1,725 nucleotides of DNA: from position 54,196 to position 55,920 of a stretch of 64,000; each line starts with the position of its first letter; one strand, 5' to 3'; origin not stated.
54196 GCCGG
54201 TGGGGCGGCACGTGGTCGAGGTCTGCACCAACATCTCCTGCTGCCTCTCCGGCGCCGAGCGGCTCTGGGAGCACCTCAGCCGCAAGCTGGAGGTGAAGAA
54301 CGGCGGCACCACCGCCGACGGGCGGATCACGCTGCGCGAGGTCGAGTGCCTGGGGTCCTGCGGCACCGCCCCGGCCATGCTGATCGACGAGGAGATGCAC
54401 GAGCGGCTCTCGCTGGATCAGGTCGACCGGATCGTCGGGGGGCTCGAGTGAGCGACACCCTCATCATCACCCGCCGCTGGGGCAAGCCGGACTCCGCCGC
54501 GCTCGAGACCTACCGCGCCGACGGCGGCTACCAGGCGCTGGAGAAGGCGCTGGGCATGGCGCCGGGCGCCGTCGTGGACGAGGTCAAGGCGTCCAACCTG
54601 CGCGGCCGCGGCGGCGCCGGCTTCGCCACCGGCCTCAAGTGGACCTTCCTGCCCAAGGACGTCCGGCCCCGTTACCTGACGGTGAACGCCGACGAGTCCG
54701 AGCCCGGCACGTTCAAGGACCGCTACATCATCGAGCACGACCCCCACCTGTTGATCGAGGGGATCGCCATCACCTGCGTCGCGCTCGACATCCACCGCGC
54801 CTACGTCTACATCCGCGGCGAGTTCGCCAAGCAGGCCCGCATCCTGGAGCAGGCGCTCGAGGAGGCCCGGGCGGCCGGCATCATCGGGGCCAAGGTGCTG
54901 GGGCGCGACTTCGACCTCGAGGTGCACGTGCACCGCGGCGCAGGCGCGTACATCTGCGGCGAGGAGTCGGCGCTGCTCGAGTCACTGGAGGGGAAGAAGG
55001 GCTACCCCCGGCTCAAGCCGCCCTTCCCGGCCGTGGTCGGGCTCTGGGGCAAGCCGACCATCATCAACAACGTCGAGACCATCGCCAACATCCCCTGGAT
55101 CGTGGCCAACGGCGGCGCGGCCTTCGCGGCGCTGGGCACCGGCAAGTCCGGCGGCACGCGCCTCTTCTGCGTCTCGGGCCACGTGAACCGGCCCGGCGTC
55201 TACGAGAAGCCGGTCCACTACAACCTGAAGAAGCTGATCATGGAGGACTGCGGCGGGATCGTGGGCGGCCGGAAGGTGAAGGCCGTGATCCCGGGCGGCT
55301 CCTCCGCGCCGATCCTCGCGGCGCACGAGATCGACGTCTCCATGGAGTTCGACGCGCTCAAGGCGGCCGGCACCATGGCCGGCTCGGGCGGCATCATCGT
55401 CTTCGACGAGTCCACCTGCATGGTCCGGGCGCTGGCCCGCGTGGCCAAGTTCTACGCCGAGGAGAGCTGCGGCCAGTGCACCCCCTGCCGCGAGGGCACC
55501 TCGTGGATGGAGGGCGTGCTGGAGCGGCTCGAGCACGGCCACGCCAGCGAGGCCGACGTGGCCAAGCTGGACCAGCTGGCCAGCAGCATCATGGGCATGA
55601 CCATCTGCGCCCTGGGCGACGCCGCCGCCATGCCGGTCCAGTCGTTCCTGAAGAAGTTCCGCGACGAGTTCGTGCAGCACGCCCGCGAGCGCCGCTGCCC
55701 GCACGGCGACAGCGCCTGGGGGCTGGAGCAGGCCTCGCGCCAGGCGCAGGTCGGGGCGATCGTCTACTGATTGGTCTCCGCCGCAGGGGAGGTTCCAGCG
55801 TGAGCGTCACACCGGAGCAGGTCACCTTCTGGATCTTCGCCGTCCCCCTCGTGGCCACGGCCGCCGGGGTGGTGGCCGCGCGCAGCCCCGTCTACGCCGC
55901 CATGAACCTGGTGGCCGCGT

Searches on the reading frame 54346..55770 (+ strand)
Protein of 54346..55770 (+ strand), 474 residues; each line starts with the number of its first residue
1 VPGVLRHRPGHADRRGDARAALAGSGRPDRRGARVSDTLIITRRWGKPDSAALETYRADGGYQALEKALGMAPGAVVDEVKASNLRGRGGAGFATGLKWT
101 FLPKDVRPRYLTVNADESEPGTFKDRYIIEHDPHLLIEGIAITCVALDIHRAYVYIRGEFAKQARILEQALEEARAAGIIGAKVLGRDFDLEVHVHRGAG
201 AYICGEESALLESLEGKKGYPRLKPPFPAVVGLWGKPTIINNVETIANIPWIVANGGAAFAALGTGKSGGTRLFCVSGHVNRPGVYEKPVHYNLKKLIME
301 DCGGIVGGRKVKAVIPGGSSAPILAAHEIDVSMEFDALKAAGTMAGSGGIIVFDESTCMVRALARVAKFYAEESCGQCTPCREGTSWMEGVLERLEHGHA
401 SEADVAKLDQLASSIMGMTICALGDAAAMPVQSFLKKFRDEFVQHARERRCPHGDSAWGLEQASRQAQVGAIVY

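Call 58: search_protein_families(library=pfam, proteins=[window:54346-55770:+], max_evalue=0.001)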
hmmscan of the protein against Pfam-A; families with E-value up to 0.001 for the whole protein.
window:54346-55770:+ (474 aa): 4 families
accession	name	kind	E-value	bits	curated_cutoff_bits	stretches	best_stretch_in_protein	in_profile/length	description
PF01512.22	Complex1_51K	-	4.7e-48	163.3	31.2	1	80-250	1-149/150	Nuo51 FMN-binding domain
PF10589.14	NADH_4Fe-4S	-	4.6e-33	113.4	23.5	1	362-445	2-85/85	NADH-ubiquinone oxidoreductase-F iron-sulfur binding region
PF22461.2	SLBB_2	-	2e-08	34.6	27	1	273-334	2-64/79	SLBB domain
PF10531.15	SLBB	-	1.4e-06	28.5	27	1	274-323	2-54/55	SLBB domain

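Call 82: find_homologous_proteins(query=window:54346-55770:+, max_evalue=1e-50)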
Query window:54346-55770:+ (474 aa): 8000 proteins with E <= 1e-50 among 8000 candidates; the best 120 are listed.
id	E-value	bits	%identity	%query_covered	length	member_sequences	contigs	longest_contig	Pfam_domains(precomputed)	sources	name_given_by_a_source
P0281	2.1e-296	1001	100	93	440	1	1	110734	PF10531.16,PF10589.15,PF22461.3,PF01512.23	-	-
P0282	6.1e-263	891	86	93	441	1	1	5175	PF10531.16,PF10589.15,PF22461.3,PF01512.23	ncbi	-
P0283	1.1e-262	890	87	93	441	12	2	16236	PF10531.16,PF10589.15,PF22461.3,PF01512.23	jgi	jgi:NADH-quinone oxidoreductase subunit F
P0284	2.1e-262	889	86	93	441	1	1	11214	PF10531.16,PF10589.15,PF22461.3,PF01512.23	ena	-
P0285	9.6e-262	887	86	93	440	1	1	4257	PF10531.16,PF10589.15,PF22461.3,PF01512.23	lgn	-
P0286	2.5e-261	885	86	93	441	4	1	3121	PF10531.16,PF10589.15,PF22461.3,PF01512.23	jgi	jgi:NADH-quinone oxidoreductase subunit F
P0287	9.6e-261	883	86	93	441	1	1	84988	PF10531.16,PF10589.15,PF22461.3,PF01512.23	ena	-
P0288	1.6e-260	883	86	93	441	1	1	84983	PF10531.16,PF10589.15,PF22461.3,PF01512.23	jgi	-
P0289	3.2e-260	882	86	93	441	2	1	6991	PF10531.16,PF10589.15,PF22461.3,PF01512.23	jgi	jgi:NADH-quinone oxidoreductase subunit F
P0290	3.6e-260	881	86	93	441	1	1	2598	PF10531.16,PF10589.15,PF22461.3,PF01512.23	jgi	jgi:NADH-quinone oxidoreductase subunit F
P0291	2.1e-259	879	84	93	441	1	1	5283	PF10531.16,PF10589.15,PF22461.3,PF01512.23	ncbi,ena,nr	ncbi:MAG TPA: NADH-quinone oxidoreductase subunit NuoF [Anaeromyxobacteraceae bacterium]|nr:NADH-qui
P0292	3.0e-259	878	85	93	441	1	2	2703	PF10531.16,PF10589.15,PF22461.3,PF01512.23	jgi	jgi:NADH-quinone oxidoreductase subunit F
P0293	8.6e-259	877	85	93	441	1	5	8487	PF10589.15,PF22461.3,PF01512.23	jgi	jgi:NADH-quinone oxidoreductase subunit F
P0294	1.3e-258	876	84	93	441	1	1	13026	PF10531.16,PF10589.15,PF22461.3,PF01512.23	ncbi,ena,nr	ncbi:MAG TPA: NADH-quinone oxidoreductase subunit NuoF [Anaeromyxobacteraceae bacterium]|nr:NADH-qui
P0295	3.8e-258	875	85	93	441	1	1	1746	PF10531.16,PF10589.15,PF22461.3,PF01512.23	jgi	jgi:NADH-quinone oxidoreductase subunit F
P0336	1.5e-253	860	83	93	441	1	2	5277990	PF10531.16,PF10589.15,PF22461.3,PF01512.23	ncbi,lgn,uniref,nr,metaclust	ncbi:NADH-quinone oxidoreductase subunit NuoF [Anaeromyxobacter sp. Fw109-5]|uniref:NADH-quinone oxi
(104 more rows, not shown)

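Call 83: find_encoding_contigs(protein=P0287, flank=10000, max_places=3)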
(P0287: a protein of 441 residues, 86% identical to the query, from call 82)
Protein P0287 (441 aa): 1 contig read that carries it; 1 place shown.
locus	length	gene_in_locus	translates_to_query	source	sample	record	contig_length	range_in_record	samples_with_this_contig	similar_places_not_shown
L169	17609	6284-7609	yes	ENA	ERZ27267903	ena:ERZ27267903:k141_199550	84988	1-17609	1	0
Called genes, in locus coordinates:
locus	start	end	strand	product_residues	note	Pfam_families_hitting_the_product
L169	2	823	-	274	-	?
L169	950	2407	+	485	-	PF13230:GATase_4 (weak), PF13522:GATase_6, PF13537:GATase_7, PF00156:Pribosyltran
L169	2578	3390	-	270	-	PF07238:PilZ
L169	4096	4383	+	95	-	PF00216:Bac_DNA_binding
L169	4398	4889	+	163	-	PF00583:Acetyltransf_1, PF13673:Acetyltransf_10, PF13508:Acetyltransf_7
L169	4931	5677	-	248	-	PF07238:PilZ, PF00072:Response_reg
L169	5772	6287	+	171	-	PF01257:2Fe-2S_thioredx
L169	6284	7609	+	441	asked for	PF01512:Complex1_51K, PF10531:SLBB (weak), PF22461:SLBB_2, PF10589:NADH_4Fe-4S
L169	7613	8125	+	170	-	PF00499:Oxidored_q3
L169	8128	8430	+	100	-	PF00420:Oxidored_q2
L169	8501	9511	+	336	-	PF04893:Yip1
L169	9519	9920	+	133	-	PF10825:DUF2752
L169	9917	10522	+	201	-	PF02660:G3P_acyltransf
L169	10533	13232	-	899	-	PF02203:TarH, PF18947:HAMP_2, PF00015:MCPsignal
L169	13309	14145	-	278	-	PF12849:PBP_like_2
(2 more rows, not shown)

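Call 84: find_encoding_contigs(protein=P0336, flank=10000, max_places=2)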
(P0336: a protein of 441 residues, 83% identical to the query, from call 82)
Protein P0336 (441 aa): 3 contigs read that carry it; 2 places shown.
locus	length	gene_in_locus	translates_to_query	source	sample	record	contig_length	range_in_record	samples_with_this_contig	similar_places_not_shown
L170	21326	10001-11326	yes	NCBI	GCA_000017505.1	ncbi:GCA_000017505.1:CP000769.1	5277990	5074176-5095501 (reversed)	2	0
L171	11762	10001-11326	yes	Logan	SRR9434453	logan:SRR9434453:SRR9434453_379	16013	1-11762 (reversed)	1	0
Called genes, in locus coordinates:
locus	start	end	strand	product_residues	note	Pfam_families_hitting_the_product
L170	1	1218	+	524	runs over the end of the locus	PF13570:Beta-prop_ACSF4 (faint)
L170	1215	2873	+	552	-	-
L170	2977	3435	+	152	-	PF20791:Acyl-ACP_TE_C (weak), PF13279:4HBT_2, PF03061:4HBT (faint)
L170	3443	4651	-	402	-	PF04734:Ceramidase_alk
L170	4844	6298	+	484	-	PF13230:GATase_4, PF13522:GATase_6, PF13537:GATase_7, PF00156:Pribosyltran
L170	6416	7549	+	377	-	PF27233:MJ0711_N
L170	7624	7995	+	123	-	PF00216:Bac_DNA_binding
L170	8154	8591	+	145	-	PF13673:Acetyltransf_10, PF00583:Acetyltransf_1, PF13508:Acetyltransf_7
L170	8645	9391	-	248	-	PF07238:PilZ, PF00072:Response_reg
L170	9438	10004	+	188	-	PF01257:2Fe-2S_thioredx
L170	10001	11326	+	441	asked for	PF01512:Complex1_51K, PF10531:SLBB (weak), PF22461:SLBB_2 (weak), PF10589:NADH_4Fe-4S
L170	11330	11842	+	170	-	PF00499:Oxidored_q3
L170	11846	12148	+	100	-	PF00420:Oxidored_q2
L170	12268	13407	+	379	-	PF04893:Yip1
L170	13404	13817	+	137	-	PF10825:DUF2752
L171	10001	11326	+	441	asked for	PF01512:Complex1_51K, PF10531:SLBB (weak), PF22461:SLBB_2 (weak), PF10589:NADH_4Fe-4S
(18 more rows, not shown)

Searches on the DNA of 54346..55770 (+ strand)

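Call 86: search_with_rna_model(model_id=R1, sources=[L169, L170, L087, L088], filters=off, max_evalue=0.1)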
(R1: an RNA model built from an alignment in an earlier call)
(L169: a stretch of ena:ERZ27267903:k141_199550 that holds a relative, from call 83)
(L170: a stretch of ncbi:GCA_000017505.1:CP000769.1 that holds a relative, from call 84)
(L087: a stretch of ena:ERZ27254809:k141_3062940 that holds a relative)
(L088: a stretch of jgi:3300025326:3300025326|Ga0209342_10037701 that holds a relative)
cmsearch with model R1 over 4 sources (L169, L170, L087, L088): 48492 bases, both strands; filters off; matches with E-value up to 0.1: 6.
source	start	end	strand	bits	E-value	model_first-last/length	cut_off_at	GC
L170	18257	18320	-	38.8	1.8e-08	1-59/59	no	0.77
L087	1266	1314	+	18.5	0.0096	1-59/59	no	0.69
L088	1587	1635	+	18.5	0.0096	1-59/59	no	0.69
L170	8594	8629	-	17.9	0.013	1-59/59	no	0.75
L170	12181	12218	+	16.4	0.037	1-59/59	no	0.84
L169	7362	7415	-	15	0.089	1-59/59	no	0.76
